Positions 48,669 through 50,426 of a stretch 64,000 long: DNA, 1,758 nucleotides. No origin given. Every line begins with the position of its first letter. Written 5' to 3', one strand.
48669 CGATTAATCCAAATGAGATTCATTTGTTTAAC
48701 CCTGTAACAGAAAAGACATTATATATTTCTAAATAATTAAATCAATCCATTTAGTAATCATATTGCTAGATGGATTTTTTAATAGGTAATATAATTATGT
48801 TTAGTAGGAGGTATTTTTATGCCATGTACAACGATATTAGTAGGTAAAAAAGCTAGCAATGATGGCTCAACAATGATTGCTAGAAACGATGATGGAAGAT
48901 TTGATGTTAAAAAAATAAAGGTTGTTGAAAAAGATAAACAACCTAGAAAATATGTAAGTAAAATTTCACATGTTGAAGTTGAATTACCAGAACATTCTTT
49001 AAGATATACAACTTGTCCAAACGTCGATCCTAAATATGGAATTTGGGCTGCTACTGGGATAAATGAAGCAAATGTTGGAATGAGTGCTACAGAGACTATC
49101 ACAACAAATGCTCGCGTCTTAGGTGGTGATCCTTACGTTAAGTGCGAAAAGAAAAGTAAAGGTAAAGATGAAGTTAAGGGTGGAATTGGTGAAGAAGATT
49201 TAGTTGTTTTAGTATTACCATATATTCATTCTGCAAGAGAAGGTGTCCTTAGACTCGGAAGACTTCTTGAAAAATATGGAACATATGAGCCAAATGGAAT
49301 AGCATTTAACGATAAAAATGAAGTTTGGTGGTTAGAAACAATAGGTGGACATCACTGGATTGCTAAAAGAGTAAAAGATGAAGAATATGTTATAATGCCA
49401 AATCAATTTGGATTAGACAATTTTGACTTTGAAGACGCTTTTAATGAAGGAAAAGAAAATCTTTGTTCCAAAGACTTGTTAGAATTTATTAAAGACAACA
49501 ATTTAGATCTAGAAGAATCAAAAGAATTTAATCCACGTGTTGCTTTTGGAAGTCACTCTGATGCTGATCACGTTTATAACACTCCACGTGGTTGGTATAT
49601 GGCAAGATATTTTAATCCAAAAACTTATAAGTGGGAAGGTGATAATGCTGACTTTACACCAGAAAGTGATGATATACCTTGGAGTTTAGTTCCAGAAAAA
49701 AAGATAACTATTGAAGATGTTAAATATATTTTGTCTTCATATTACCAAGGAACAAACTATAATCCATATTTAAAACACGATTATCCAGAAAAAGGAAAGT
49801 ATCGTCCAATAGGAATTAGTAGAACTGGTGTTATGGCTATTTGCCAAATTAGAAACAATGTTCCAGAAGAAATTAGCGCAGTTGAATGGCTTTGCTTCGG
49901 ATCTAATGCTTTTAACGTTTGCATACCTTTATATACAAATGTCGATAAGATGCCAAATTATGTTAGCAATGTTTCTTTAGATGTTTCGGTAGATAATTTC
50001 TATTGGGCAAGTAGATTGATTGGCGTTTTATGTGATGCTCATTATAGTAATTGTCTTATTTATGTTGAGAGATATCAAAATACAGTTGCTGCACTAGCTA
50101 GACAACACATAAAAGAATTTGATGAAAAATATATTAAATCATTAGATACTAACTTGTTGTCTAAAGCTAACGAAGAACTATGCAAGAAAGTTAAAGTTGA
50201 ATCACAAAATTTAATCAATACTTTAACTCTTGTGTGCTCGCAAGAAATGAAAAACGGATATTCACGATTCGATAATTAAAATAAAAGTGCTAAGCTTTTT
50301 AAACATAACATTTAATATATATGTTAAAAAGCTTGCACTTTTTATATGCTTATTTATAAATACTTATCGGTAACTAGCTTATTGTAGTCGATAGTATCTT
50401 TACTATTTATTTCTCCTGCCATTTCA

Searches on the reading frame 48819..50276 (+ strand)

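Call 3: search_protein_families(library=pfam, proteins=[window:48819-50276:+])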
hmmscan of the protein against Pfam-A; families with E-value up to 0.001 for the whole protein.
window:48819-50276:+ (486 aa): 1 family
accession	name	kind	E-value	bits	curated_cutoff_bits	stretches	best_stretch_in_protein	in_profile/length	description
PF03577.20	Peptidase_C69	-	1.4e-162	541.7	23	1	3-421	2-401/402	Peptidase family C69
